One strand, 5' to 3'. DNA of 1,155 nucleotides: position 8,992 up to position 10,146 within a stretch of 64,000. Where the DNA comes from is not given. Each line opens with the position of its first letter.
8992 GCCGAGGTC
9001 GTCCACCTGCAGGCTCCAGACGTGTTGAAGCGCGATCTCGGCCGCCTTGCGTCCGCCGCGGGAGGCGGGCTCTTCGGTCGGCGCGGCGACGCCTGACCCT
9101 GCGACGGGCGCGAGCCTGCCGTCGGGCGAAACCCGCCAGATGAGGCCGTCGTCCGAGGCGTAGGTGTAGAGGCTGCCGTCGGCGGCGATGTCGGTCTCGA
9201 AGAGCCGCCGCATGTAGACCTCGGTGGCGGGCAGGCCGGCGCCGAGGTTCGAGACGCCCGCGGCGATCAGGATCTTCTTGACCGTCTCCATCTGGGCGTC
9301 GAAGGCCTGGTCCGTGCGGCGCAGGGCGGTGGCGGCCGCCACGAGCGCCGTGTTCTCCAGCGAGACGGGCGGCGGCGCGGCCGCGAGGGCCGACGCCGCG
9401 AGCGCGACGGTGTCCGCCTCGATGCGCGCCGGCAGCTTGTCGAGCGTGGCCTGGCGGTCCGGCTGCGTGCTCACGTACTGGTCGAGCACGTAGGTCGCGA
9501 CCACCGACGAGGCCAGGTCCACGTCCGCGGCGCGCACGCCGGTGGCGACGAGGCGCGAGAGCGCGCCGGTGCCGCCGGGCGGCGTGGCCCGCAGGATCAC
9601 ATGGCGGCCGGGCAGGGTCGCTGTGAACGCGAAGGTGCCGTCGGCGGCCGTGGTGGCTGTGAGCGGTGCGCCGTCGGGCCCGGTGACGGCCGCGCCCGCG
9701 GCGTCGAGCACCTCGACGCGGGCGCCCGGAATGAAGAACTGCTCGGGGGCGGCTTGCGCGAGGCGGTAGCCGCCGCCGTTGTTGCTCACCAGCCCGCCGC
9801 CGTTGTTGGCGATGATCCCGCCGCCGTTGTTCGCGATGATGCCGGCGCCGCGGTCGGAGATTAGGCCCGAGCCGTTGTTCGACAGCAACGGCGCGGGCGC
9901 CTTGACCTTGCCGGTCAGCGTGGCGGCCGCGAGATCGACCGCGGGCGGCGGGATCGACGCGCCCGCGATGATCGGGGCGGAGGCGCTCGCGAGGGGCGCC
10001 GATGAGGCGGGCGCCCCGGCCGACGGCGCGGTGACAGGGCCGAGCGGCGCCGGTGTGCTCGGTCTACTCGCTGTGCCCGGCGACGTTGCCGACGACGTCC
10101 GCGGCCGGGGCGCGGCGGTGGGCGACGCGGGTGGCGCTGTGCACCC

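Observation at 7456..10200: Lipoprotein family member 1 of 3 with (I/V)(I/V)(A/S)NNGGG octapeptide repeats plus a carboxypeptidase-regulatory-like domain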

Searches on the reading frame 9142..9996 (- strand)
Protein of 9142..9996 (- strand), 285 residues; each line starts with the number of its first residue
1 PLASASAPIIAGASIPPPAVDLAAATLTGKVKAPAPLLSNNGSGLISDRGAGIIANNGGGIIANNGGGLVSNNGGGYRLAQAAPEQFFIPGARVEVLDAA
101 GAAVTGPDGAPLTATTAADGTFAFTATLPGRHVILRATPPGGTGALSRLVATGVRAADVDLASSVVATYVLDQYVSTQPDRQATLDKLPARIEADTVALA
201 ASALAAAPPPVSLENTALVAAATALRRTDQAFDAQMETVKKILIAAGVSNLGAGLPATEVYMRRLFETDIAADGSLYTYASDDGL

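Call 34: predict_structure(alignment_id=A5)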
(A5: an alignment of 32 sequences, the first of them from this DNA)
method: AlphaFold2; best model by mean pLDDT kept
length: 285 residues; sequences in the alignment: 32
mean_pLDDT: 80.7   pTM: 0.72
mean pLDDT of the five models: 80.7, 80.5, 79.5, 79.2, 77.8
residues with pLDDT >= 90: 162; 70-90: 41; 50-70: 30; < 50: 52
segments of 3 or more residues with pLDDT < 50: 42-52, 57-60, 62-81, 249-257, 259-262
pLDDT, mean of each block of 10 residues (from residue 1): 67 74 92 81 45 46 45 44 75 97 97 96 96 97 91 97 98 95 96 98 94 95 98 97 72 47 64 81 53
secondary structure, 60 per line:
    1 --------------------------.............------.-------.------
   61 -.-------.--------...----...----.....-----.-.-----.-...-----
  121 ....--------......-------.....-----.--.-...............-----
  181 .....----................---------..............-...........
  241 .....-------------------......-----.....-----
elements in order: E27-34 H35-39 E86-88 E93-97 E113-115 E121-124 E133-138 E146-150 H161-175 H181-185 H190-205 H215-228 H230-245 E265-270 E276-280

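Call 37: fold_search(model_id=the predicted structure, library=pdb)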
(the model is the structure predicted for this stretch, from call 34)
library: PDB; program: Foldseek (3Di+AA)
matches with E <= 10: 983; with E <= 0.001: 0
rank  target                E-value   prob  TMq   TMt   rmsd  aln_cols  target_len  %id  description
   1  6yoa_A                4.3e-03  0.87  0.15  0.28   7.4       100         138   14  Lig v 1 structure and the inflammatory response to the Ole e 1 protein family (released 2020-05-13)
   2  3rkp_B                8.8e-03  0.99  0.20  0.17   6.2        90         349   13  Crystal structure of BcpA*(D312A), the major pilin subunit of Bacillus cereus (released 2012-05-30)
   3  6yoa_B                1.1e-02  0.87  0.18  0.32   6.0        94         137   15  Lig v 1 structure and the inflammatory response to the Ole e 1 protein family (released 2020-05-13)
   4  3kpt_A                1.7e-02  0.99  0.20  0.17   5.2        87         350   15  Crystal structure of BcpA, the major pilin subunit of Bacillus cereus (released 2009-11-24)
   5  4v4c_B                1.9e-02  1.00  0.20  0.20   2.7        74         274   20  Crystal Structure of Pyrogallol-Phloroglucinol Transhydroxylase from Pelobacter acidigallici (released 2014-07-09)
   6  3rkp_A                2.6e-02  0.99  0.19  0.16   6.1        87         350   15  Crystal structure of BcpA*(D312A), the major pilin subunit of Bacillus cereus (released 2012-05-30)
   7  3kpt_B                3.5e-02  0.99  0.21  0.17   5.1        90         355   16  Crystal structure of BcpA, the major pilin subunit of Bacillus cereus (released 2009-11-24)
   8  9lj6                  4.5e-02  0.89  0.19  0.21   5.1        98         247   15  Crystal Structure of C-terminal rigid fragment containing middle and C-terminal domains of the Basal pilin EbpB from Ent (released 2025-07-16)
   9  9lr7_B                5.4e-02  0.90  0.19  0.14   5.0        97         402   14  Crystal Structure of the Basal pilin EbpB from Enterococcus faecalis. (released 2025-07-16)
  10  3pg2_A                5.7e-02  0.75  0.18  0.17   5.7       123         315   13  The Crystal structure of the major pilin GBS80 of Streptococcus agalactiae 35 kDa C-terminal fragment (released 2011-03-02)
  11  3pf2                  6.5e-02  0.69  0.18  0.16   6.1       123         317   15  The Crystal Structure of the Major Pilin GBS80 of Streptococcus agalactiae 35kDa C-terminal fragment (released 2011-03-02)
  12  9yh9_B                7.3e-02  0.33  0.15  0.23   9.8       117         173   12  Crystal structure of a phage catechol 1,2-dioxygenase identified from a soil metagenomic survey (released 2025-10-08)
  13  3zyj_A                7.7e-02  0.33  0.13  0.10   6.6        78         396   14  NetrinG1 in complex with NGL1 (released 2011-10-05)
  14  3vyn_B                1.0e-01  0.30  0.14  0.12   6.7        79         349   19  Crystal structure of Mycobacterium tuberculosis L,D-transpeptidase LdtMt2 N55 truncation mutant (resideus 55-408) (released 2013-06-19)
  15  8pxy_A                1.2e-01  0.25  0.14  0.12   6.3        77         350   18  Crystal structure of the transpeptidase LdtMt2 C354S mutant from Mycobacterium tuberculosis in complex with natural su (released 2024-08-07)
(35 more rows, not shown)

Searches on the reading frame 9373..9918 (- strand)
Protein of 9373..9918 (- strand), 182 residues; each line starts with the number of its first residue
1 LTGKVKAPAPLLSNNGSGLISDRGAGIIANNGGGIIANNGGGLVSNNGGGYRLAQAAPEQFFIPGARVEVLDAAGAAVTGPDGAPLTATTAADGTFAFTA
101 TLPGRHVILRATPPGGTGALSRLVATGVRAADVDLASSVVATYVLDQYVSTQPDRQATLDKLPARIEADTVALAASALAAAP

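Call 14: find_homologous_proteins(query=A2, max_evalue=0.001)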
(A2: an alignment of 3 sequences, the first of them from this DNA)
Query A2 (3 sequences) (182 aa, profile of the alignment): 5 proteins with E <= 0.001 among 8000 candidates.
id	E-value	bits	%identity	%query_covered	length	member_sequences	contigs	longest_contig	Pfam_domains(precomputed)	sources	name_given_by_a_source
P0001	1.0e-20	92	44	63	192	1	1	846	-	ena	-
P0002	1.5e-18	85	33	55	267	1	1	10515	-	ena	-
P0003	1.9e-16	78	40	99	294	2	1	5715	-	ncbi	ncbi:MAG: hypothetical protein ACLGIN_12445, partial [Candidatus Sericytochromatia bacterium]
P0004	1.9e-7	49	47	45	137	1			-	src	-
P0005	7.6e-5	40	54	34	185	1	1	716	PF13531.12,PF01547.31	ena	-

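Call 21: search_protein_representatives(alignment_id=A4)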
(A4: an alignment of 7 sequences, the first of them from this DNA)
Query: 7 sequences, 174 profile positions. Proteins with E-value up to 0.001 (for the whole library): 3600; up to 1e-10: 1030; up to 1e-30: 170. The best 150 are listed.
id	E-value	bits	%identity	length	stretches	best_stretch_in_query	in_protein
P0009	3.0e-176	597.0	-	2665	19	54-142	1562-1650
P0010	3.0e-130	447.2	-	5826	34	60-96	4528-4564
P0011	9.4e-96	334.9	-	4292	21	48-117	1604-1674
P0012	2.7e-80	284.6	-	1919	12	56-113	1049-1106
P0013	2.3e-76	271.8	-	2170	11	50-115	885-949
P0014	8.5e-75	266.7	-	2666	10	54-114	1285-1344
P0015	9.8e-74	263.2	-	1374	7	55-133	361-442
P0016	1.6e-73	262.6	-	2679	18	53-109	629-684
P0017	2.7e-71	255.3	-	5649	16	58-110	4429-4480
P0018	9.1e-69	247.1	-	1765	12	58-98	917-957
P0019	3.0e-65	235.6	-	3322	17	50-109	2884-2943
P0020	5.6e-65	234.7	-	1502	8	55-117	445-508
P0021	8.5e-65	234.1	-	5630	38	55-132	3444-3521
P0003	3.4e-58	212.6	-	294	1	1-174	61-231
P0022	9.6e-57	207.9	-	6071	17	48-101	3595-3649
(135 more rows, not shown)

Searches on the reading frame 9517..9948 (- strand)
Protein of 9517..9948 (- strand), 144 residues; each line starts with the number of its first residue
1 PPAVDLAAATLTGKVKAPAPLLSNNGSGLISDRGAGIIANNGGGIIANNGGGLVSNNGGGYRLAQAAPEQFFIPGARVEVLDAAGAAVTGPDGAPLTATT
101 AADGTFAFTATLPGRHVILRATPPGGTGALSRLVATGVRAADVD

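Call 54: search_protein_families(library=pfam, proteins=[window:9517-9948:-], max_evalue=1)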
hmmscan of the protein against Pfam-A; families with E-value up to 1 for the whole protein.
seq(144 aa): 1 family
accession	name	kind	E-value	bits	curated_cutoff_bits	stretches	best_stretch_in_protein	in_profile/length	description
PF13620.12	CarboxypepD_reg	-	0.0011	19.7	32.3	1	73-118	14-52/82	Carboxypeptidase regulatory-like domain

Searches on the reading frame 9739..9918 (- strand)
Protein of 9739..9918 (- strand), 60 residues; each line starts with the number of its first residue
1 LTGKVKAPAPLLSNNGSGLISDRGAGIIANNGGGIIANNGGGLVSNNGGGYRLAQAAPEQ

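Call 48: search_protein_families(library=pfam, proteins=[window:9739-9918:-], max_evalue=10)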
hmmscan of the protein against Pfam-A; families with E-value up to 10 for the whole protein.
seq(60 aa): 0 families
